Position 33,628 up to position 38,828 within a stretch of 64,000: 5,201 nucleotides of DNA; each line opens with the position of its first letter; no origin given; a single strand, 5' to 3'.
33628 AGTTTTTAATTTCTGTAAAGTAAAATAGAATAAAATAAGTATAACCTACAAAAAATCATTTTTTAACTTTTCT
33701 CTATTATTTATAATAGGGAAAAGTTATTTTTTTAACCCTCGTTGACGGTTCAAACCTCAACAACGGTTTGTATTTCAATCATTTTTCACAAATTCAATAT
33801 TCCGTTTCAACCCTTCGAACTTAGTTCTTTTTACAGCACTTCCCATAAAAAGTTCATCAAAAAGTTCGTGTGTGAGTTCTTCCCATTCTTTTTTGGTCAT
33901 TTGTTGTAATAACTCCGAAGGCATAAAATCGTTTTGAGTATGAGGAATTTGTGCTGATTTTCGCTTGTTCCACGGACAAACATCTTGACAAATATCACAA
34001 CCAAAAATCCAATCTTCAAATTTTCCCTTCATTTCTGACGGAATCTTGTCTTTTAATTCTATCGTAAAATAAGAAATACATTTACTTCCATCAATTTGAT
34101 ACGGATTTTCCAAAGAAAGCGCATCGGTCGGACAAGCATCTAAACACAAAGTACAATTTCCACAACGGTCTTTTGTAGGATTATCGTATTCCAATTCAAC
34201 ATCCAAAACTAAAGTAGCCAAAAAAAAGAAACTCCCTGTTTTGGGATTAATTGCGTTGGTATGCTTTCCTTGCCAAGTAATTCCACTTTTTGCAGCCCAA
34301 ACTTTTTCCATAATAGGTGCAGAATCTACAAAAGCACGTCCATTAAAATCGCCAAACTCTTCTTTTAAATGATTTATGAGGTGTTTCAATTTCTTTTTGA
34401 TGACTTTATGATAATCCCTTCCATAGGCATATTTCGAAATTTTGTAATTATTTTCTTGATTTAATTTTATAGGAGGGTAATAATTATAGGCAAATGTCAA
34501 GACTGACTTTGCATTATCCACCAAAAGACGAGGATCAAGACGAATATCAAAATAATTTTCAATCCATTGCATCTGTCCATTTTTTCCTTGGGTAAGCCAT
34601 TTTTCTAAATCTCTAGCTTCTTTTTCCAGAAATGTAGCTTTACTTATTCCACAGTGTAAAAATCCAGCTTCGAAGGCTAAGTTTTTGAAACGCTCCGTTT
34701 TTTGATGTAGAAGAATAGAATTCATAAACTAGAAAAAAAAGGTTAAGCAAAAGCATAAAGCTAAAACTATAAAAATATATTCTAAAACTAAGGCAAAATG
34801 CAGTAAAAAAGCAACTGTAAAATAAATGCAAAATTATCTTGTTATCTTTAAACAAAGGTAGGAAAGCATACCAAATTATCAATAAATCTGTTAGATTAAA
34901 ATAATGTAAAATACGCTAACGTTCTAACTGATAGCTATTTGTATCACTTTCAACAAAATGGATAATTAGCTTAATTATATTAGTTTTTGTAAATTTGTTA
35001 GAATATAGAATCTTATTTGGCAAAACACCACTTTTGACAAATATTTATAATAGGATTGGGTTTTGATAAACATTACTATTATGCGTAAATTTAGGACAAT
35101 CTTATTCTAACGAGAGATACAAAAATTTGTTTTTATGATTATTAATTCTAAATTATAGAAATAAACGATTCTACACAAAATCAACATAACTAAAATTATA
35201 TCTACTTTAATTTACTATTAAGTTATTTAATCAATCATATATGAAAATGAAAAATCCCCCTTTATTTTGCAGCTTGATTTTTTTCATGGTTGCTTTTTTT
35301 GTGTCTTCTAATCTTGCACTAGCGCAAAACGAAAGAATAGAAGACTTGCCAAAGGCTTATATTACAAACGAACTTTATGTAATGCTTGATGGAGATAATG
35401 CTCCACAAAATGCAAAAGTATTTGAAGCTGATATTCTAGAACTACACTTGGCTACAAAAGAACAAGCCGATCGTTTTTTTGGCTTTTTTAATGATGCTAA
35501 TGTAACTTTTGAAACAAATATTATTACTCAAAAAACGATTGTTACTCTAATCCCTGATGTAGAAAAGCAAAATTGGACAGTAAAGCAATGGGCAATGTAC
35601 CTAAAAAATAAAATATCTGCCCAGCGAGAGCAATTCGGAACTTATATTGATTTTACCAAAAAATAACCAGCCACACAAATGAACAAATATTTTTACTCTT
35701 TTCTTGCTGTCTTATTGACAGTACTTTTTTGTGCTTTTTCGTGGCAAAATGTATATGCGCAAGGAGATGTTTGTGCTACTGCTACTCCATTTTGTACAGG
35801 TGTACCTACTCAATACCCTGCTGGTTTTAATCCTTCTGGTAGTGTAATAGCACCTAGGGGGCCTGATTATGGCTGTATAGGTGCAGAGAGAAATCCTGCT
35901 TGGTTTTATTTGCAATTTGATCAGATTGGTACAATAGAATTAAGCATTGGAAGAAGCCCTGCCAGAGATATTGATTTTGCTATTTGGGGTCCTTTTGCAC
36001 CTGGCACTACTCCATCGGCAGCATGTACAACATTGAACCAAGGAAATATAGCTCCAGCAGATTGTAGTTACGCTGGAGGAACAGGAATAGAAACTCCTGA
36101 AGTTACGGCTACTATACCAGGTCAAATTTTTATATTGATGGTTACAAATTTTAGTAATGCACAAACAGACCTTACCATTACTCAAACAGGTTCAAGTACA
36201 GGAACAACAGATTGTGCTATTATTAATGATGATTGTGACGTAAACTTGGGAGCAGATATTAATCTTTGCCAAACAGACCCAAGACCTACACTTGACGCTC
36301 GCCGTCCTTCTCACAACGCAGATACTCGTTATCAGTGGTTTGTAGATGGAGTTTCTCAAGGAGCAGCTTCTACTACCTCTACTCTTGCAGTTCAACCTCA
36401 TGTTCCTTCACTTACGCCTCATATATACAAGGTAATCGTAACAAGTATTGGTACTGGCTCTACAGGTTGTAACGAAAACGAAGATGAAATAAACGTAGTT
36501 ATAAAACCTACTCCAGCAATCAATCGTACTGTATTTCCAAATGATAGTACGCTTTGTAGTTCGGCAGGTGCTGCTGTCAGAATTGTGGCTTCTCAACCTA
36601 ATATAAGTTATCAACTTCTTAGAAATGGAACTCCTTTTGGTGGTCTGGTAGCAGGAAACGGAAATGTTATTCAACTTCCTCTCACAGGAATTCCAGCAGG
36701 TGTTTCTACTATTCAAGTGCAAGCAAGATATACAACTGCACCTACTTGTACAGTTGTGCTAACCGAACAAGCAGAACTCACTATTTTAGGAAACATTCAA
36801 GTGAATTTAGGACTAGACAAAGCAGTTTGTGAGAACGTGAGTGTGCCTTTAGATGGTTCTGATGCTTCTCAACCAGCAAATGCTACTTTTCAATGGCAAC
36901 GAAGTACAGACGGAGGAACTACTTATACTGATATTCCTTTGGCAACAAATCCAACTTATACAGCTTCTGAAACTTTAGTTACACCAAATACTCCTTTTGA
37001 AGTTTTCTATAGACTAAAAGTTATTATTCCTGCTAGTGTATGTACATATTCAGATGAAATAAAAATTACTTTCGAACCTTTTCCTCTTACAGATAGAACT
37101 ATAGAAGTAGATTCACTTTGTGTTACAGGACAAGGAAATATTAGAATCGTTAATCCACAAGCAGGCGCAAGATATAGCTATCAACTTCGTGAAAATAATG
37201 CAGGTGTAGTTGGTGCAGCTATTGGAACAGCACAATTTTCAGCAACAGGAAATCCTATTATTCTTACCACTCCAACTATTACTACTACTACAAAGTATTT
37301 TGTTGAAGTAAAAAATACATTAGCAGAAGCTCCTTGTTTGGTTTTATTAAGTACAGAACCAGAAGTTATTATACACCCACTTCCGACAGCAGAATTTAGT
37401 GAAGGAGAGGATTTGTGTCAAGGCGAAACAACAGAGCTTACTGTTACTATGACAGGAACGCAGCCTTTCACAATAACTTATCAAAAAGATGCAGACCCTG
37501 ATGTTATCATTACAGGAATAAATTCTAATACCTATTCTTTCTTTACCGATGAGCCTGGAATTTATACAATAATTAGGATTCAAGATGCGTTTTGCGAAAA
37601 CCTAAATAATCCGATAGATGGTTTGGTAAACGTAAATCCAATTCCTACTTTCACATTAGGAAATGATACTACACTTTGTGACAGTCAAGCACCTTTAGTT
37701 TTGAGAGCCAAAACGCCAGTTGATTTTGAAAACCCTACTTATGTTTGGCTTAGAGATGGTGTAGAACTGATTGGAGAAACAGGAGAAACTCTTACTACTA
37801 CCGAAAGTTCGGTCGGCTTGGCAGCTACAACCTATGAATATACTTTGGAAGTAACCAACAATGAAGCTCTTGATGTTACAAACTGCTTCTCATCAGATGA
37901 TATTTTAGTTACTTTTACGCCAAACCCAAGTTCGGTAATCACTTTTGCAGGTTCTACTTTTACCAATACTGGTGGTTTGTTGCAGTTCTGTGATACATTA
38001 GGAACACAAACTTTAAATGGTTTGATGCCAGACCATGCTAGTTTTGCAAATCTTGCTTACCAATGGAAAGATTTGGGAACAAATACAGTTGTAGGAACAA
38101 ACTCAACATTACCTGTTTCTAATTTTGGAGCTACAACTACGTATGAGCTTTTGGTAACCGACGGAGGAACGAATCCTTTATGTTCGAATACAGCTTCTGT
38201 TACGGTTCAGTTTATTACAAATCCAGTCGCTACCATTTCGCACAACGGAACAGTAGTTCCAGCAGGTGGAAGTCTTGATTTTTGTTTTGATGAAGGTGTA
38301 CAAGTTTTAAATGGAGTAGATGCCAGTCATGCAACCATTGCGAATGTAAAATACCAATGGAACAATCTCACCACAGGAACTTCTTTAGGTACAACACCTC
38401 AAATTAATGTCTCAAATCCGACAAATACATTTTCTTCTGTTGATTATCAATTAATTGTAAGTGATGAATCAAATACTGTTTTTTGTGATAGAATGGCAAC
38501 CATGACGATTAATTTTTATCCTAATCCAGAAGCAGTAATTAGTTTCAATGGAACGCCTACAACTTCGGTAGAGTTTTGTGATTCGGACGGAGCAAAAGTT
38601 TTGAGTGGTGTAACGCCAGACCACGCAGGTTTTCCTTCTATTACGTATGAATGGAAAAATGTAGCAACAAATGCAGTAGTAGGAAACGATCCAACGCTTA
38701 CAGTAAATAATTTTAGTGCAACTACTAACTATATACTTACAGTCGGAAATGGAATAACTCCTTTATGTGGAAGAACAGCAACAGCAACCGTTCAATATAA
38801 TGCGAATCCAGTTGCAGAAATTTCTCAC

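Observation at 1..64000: Window-wide pattern: at least nine conserved genes are interrupted, mostly by one-base indels in homopolymers plus two C-to-T stops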

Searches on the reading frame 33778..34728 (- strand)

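Call 9: search_protein_families(library=pfam, proteins=[window:33778-34728:-], max_evalue=0.01)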
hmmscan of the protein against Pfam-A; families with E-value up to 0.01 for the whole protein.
window:33778-34728:- (317 aa): 12 families
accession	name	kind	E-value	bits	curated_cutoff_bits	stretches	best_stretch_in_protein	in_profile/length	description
PF08331.15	QueG_DUF1730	-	3.4e-24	85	25.1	1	63-136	1-77/77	Epoxyqueuosine reductase QueG, DUF1730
PF13484.11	Fer4_16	-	2e-22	80.2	30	1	188-254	1-66/66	4Fe-4S double cluster binding domain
PF00037.32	Fer4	-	1.9e-06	27.9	21.1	1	186-204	5-23/24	4Fe-4S binding domain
PF12838.12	Fer4_7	-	2e-06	28.6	27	1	188-254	1-51/52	4Fe-4S dicluster domain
PF14697.11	Fer4_21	-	1.9e-05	25.1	35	0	185-205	37-58/59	4Fe-4S dicluster domain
PF13237.11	Fer4_10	-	3.1e-05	24.2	25.5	0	186-218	6-43/53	4Fe-4S dicluster domain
PF13183.11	Fer4_8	-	0.00024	22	27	0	187-205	3-21/68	4Fe-4S dicluster domain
PF25160.1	LdpA_Fe-S-bd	-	0.0015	18.7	27.6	0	186-204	25-43/49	LdpA Fe-S cluster-binding domain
PF12837.12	Fer4_6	-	0.0028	18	25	1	186-204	6-24/24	4Fe-4S binding domain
PF13534.11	Fer4_17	-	0.0048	17.8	22.2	0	188-204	1-17/61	4Fe-4S dicluster domain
PF12798.12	Fer4_3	-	0.0059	17.8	27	0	243-254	3-14/15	4Fe-4S binding domain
PF12797.12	Fer4_2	-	0.0072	16.7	24.5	0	187-201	8-22/22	4Fe-4S binding domain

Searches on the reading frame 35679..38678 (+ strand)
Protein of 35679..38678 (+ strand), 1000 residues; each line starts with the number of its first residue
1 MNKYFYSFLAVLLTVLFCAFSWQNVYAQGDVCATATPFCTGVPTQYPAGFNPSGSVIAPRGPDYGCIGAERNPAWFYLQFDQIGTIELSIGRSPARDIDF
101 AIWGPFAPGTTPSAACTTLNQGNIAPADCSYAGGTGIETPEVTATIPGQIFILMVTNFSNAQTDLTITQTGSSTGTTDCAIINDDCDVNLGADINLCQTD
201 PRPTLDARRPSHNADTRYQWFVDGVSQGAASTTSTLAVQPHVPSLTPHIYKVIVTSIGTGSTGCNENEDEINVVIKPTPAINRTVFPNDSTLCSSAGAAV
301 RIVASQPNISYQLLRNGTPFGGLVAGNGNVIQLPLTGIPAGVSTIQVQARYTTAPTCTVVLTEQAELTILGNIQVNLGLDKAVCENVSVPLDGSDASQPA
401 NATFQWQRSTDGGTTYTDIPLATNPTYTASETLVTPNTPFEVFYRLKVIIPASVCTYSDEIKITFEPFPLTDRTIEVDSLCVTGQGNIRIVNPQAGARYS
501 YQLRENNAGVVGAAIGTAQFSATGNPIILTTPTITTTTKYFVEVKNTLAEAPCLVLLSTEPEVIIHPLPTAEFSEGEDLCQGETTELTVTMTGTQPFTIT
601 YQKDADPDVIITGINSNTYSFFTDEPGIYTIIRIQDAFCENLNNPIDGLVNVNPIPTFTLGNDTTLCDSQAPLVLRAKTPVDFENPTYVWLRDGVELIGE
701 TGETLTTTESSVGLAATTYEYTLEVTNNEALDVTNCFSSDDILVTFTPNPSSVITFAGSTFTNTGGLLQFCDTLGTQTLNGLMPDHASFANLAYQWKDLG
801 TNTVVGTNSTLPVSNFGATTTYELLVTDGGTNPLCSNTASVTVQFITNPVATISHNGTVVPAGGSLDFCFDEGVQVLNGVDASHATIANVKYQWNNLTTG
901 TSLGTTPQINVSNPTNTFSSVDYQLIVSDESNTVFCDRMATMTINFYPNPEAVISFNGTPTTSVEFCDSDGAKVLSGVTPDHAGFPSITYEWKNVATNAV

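Call 43: search_protein_families(library=pfam, proteins=[window:35679-38678:+], max_evalue=0.01)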
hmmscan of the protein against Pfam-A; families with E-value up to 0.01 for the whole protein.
window:35679-38678:+ (1000 aa): 4 families
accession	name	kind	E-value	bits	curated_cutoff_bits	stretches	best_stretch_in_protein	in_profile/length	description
PF24312.1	Ig-like_POM152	-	2.3e-09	37.9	27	1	578-640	16-80/89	Nucleoporin POM152, Ig-like domain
PF22352.2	K319L-like_PKD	-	1.4e-06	28.7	27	0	876-932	15-73/84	K319L-like, PKD domain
PF19081.6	Ig_7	-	0.00012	22.8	27.3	0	479-566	11-83/84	Ig-like domain CHU_C associated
PF24527.1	Ig-like_Pom152_9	-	0.00016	22.4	27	1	575-637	8-66/80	Nucleoporin pom152-like, ninth immunoglobulin-like domain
